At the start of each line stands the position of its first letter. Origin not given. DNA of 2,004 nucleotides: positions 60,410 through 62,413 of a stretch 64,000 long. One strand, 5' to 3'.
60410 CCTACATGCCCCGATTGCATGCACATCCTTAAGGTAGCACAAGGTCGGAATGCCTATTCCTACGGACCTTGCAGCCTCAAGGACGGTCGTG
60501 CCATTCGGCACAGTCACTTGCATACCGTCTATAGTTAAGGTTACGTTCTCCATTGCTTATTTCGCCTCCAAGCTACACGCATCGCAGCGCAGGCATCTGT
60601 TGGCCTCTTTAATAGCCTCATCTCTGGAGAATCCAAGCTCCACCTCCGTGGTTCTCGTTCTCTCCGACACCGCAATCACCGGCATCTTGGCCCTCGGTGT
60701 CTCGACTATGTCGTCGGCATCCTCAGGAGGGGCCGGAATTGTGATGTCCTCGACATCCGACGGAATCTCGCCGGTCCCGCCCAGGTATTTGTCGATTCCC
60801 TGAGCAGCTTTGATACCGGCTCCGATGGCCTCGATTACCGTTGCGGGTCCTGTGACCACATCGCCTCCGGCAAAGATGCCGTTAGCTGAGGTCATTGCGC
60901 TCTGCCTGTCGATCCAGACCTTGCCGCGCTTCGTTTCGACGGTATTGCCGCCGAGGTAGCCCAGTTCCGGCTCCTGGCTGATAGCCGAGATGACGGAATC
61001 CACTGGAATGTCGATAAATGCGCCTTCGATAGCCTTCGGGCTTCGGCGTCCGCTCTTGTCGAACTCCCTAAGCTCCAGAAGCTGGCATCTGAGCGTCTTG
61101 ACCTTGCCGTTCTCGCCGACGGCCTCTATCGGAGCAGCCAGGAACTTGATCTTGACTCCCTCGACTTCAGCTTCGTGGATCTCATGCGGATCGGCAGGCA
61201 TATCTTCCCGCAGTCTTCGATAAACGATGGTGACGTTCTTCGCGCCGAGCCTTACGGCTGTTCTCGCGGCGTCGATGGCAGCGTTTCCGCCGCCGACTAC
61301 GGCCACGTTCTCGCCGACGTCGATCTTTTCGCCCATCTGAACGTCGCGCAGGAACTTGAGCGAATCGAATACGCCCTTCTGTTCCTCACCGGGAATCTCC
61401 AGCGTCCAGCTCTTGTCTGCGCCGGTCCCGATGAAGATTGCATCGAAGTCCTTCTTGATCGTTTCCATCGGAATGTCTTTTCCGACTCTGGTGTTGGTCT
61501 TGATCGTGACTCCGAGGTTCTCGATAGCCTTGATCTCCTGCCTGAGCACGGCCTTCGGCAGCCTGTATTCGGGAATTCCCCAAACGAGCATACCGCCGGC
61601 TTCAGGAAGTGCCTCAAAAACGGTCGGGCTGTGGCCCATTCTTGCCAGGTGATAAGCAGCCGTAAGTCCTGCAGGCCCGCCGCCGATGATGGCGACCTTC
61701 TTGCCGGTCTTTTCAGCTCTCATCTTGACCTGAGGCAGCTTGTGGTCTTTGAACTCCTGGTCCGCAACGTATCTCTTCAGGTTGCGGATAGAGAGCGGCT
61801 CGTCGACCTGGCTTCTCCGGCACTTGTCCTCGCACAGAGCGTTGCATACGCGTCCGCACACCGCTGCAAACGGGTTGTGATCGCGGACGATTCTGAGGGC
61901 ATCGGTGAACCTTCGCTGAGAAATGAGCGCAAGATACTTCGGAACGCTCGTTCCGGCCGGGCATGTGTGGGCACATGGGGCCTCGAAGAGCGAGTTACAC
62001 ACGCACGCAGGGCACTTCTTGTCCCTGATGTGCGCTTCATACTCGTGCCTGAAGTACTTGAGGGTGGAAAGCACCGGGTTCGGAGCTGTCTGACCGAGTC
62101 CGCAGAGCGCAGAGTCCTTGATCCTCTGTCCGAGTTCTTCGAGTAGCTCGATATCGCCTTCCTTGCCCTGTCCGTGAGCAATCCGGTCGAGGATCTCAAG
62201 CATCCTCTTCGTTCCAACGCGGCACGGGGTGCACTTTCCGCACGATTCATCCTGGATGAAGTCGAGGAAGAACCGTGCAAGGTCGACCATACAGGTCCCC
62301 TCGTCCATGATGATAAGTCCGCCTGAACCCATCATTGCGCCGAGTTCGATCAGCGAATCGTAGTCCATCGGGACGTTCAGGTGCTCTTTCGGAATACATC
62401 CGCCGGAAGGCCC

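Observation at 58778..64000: HydABC-type [FeFe]-hydrogenase in which the NuoF-like subunit is fused to a full GltD/NfnB-type NAD(P)H oxidoreductase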

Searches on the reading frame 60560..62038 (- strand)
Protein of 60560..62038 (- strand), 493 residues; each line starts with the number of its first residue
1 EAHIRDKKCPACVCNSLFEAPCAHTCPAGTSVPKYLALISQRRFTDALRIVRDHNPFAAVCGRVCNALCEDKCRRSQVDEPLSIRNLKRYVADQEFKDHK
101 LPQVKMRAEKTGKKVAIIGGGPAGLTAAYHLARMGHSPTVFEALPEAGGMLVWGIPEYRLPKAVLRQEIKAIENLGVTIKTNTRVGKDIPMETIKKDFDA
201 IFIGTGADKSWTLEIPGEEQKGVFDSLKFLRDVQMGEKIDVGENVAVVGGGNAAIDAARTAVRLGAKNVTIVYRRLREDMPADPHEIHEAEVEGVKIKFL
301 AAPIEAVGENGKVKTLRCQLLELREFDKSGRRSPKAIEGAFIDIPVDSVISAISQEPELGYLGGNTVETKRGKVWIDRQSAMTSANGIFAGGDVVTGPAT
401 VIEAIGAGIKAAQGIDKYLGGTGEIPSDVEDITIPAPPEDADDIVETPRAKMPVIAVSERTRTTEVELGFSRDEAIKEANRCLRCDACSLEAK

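Call 27: search_solved_structures(query=window:60560-62038:-, max_evalue=1e-20, show_alignments=4)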
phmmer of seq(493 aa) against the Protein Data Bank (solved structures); distinct sequences matched with E-value up to 1e-20: 12.
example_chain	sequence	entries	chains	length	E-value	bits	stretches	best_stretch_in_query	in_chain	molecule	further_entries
9bov_A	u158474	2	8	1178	2.2e-133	448.6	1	20-487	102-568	Molybdopterin oxidoreductase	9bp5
9n5u_A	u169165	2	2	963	1.4e-118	399.7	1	20-424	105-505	NfnA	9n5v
8oh5_C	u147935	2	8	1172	1.8e-114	386.2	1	20-486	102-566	Formate dehydrogenase-O, major subunit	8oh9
4ylf_B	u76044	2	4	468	1.5e-97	330.4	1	21-421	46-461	Dihydropyrimidine dehydrogenase subunit A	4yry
5jca_L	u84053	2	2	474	2.4e-91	310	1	20-420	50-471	NADH-dependent Ferredoxin:NADP Oxidoreductase (NfnI) subunit alpha | NADH-dependent Ferredoxin:NADP Oxidoreductase subunit alpha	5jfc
5vj7_A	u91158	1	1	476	5.7e-90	305.4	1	20-423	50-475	Oxidoreductase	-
2vdc_G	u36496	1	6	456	2e-64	221.2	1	19-427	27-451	GLUTAMATE SYNTHASE [NADPH] SMALL CHAIN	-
6s6s_G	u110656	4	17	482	2.8e-64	220.7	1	21-427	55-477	Glutamate synthase [NADPH] small chain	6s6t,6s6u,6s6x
7mfm_I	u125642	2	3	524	2.5e-55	191.1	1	24-427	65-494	Glutamate synthase (NADPH) small chain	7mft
1h7x_A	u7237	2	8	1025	2.7e-39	138.3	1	12-421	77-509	DIHYDROPYRIMIDINE DEHYDROGENASE | Dihydropyrimidine dehydrogenase [NADP(+)]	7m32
7m31_A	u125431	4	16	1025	2.7e-39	138.3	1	12-421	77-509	Dihydropyrimidine dehydrogenase [NADP(+)]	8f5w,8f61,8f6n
1gt8_A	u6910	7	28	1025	2.7e-39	138.3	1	12-421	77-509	DIHYDROPYRIMIDINE DEHYDROGENASE | Dihydropyrimidine dehydrogenase [NADP(+)]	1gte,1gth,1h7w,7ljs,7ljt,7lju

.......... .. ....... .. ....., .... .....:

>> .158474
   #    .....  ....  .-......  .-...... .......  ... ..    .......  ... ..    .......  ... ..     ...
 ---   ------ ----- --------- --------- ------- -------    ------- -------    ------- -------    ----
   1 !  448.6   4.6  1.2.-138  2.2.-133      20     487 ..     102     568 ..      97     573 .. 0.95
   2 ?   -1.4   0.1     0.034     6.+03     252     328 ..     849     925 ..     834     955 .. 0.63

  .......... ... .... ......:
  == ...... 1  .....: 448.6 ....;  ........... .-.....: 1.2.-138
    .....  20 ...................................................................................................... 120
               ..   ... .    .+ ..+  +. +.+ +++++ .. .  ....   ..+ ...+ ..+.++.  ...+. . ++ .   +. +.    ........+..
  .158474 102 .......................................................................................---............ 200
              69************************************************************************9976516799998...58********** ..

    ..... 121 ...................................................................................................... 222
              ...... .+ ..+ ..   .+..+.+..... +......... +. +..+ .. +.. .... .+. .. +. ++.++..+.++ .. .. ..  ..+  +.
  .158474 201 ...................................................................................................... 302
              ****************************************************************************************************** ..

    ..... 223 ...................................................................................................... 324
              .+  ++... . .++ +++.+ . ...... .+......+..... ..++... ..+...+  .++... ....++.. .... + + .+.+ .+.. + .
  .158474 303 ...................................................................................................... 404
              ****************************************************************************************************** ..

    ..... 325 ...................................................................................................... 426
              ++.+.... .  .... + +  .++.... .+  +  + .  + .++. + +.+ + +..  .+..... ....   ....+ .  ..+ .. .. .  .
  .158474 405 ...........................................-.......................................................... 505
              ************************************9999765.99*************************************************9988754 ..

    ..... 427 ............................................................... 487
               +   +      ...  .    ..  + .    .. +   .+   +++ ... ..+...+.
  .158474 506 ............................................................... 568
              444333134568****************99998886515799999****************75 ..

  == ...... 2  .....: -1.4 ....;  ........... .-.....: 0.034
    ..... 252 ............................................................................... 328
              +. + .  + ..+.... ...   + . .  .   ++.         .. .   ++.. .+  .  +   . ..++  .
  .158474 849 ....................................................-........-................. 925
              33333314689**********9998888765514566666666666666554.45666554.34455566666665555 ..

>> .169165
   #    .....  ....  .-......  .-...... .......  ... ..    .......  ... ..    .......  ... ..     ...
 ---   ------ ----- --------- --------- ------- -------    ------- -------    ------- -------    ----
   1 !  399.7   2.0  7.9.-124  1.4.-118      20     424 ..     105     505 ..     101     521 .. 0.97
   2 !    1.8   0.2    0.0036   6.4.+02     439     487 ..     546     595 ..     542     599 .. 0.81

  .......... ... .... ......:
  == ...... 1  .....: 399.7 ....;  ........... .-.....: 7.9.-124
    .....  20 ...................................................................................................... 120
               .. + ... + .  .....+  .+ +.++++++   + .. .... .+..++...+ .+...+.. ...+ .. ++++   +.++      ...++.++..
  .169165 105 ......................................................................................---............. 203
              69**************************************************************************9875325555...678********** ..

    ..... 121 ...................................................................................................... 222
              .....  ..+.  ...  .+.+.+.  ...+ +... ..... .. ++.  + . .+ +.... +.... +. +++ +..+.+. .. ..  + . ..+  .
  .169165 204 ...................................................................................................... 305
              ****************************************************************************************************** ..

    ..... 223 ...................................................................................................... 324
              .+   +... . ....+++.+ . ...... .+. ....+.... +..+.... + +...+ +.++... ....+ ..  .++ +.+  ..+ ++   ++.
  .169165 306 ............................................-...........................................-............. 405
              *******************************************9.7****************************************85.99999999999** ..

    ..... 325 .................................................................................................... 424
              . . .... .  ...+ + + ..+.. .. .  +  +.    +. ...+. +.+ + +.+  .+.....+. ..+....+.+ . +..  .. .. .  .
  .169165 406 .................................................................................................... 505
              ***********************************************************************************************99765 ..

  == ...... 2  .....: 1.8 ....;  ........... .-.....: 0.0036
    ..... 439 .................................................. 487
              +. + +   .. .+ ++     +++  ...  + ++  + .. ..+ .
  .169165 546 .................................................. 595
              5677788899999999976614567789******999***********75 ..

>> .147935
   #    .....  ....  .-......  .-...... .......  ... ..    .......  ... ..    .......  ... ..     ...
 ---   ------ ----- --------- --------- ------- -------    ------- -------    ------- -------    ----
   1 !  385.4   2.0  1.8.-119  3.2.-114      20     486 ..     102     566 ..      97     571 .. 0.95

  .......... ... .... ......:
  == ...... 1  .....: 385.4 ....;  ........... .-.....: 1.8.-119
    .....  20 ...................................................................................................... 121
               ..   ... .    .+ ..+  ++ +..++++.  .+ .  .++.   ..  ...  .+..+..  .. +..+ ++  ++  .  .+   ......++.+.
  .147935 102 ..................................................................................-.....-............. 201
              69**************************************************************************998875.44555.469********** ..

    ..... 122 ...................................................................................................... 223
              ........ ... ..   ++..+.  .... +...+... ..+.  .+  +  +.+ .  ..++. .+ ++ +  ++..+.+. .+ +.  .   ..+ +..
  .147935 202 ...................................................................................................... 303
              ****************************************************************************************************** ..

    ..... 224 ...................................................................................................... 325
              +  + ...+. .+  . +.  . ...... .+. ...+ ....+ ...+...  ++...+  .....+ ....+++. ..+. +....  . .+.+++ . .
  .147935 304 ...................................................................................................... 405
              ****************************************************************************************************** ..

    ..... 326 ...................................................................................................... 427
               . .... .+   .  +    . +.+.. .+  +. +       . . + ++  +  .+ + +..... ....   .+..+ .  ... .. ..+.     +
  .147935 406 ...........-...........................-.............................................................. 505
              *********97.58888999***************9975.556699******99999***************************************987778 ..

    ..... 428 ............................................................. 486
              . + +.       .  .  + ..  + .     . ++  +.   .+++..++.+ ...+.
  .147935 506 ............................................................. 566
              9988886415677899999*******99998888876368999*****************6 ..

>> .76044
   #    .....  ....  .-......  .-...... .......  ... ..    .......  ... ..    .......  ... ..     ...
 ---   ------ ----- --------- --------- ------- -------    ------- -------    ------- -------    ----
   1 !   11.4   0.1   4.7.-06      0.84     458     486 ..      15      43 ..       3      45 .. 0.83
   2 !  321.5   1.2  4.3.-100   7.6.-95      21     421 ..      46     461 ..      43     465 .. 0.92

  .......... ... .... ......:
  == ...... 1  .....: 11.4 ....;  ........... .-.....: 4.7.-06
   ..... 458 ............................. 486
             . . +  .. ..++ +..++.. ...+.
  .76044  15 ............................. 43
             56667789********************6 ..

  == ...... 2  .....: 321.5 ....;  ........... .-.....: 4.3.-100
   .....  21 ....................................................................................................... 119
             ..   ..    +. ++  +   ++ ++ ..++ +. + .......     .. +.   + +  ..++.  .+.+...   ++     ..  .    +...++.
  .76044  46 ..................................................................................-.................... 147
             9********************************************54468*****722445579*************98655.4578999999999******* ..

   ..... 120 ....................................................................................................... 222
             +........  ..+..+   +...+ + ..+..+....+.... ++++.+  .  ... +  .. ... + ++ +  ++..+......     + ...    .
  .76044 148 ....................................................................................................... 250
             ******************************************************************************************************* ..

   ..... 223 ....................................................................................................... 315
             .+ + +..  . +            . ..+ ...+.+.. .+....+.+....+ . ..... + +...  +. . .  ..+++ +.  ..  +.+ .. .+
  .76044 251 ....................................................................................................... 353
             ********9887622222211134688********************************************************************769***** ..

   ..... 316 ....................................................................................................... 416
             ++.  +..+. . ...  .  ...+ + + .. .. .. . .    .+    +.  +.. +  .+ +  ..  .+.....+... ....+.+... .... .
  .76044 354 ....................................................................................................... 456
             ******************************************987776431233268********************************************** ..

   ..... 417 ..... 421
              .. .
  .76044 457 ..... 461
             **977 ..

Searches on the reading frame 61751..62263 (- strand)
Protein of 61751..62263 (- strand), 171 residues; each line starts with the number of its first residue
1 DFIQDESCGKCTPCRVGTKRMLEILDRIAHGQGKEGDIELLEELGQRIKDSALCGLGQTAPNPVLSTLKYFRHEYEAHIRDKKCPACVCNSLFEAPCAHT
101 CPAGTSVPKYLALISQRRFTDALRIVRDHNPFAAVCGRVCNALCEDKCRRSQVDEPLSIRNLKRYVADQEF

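Call 26: search_solved_structures(query=window:61751-62263:-, max_evalue=0.00001, show_alignments=5)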
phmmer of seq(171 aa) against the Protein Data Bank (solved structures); distinct sequences matched with E-value up to 0.00001: 71 (the best 60 are shown).
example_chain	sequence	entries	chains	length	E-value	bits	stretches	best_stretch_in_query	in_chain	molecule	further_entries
7q4w_B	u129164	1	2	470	8.2e-44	152.8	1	1-102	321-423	Iron hydrogenase HydB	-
7q4v_B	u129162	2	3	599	1.2e-43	152.3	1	1-102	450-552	Iron hydrogenase HydB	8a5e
8a6t_B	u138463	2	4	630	6.1e-40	140.2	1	2-93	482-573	Electron bifurcating hydrogenase subunit HydB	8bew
8oh5_B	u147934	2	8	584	6.5e-40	140.1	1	1-94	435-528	NAD-reducing hydrogenase subunit HoxF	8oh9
9bov_B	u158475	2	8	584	1.3e-39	139.2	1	2-94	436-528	NADH dehydrogenase (Quinone)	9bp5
7t2r_B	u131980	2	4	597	1e-33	119.9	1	1-94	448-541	NiFe hydrogenase subunit B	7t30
9n5u_B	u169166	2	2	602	2.8e-31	112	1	1-95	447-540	NfnB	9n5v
7p5h_B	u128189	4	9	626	1.3e-26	96.8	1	1-92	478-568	Fe-hydrogenase, subunit beta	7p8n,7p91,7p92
9mqx_B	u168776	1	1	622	1.1e-25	93.8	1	1-97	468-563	NADH:ubiquinone oxidoreductase, NADH-binding (51 kD) subunit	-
8e9g_F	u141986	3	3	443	3.9e-18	69.2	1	2-85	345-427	NADH-quinone oxidoreductase subunit F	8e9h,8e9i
9n5u_A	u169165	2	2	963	1.1e-17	67.7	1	95-170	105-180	NfnA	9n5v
9ihp_F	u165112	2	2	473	4.2e-15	59.3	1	2-81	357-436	NADH dehydrogenase [ubiquinone] flavoprotein 1, mitochondrial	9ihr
9bov_A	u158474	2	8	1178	5.5e-15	58.9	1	95-169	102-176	Molybdopterin oxidoreductase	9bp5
6gcs_B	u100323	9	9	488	6.7e-15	58.6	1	2-80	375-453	51-KDA PROTEIN (NUBM) | Subunit NUBM of NADH:Ubiquinone Oxidoreductase (Complex I) | NADH dehydrogenase [ubiquinone] flavoprotein 1, mitochondrial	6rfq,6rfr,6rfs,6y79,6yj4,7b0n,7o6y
8e73_V1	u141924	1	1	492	2.1e-14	57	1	2-82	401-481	NDUV1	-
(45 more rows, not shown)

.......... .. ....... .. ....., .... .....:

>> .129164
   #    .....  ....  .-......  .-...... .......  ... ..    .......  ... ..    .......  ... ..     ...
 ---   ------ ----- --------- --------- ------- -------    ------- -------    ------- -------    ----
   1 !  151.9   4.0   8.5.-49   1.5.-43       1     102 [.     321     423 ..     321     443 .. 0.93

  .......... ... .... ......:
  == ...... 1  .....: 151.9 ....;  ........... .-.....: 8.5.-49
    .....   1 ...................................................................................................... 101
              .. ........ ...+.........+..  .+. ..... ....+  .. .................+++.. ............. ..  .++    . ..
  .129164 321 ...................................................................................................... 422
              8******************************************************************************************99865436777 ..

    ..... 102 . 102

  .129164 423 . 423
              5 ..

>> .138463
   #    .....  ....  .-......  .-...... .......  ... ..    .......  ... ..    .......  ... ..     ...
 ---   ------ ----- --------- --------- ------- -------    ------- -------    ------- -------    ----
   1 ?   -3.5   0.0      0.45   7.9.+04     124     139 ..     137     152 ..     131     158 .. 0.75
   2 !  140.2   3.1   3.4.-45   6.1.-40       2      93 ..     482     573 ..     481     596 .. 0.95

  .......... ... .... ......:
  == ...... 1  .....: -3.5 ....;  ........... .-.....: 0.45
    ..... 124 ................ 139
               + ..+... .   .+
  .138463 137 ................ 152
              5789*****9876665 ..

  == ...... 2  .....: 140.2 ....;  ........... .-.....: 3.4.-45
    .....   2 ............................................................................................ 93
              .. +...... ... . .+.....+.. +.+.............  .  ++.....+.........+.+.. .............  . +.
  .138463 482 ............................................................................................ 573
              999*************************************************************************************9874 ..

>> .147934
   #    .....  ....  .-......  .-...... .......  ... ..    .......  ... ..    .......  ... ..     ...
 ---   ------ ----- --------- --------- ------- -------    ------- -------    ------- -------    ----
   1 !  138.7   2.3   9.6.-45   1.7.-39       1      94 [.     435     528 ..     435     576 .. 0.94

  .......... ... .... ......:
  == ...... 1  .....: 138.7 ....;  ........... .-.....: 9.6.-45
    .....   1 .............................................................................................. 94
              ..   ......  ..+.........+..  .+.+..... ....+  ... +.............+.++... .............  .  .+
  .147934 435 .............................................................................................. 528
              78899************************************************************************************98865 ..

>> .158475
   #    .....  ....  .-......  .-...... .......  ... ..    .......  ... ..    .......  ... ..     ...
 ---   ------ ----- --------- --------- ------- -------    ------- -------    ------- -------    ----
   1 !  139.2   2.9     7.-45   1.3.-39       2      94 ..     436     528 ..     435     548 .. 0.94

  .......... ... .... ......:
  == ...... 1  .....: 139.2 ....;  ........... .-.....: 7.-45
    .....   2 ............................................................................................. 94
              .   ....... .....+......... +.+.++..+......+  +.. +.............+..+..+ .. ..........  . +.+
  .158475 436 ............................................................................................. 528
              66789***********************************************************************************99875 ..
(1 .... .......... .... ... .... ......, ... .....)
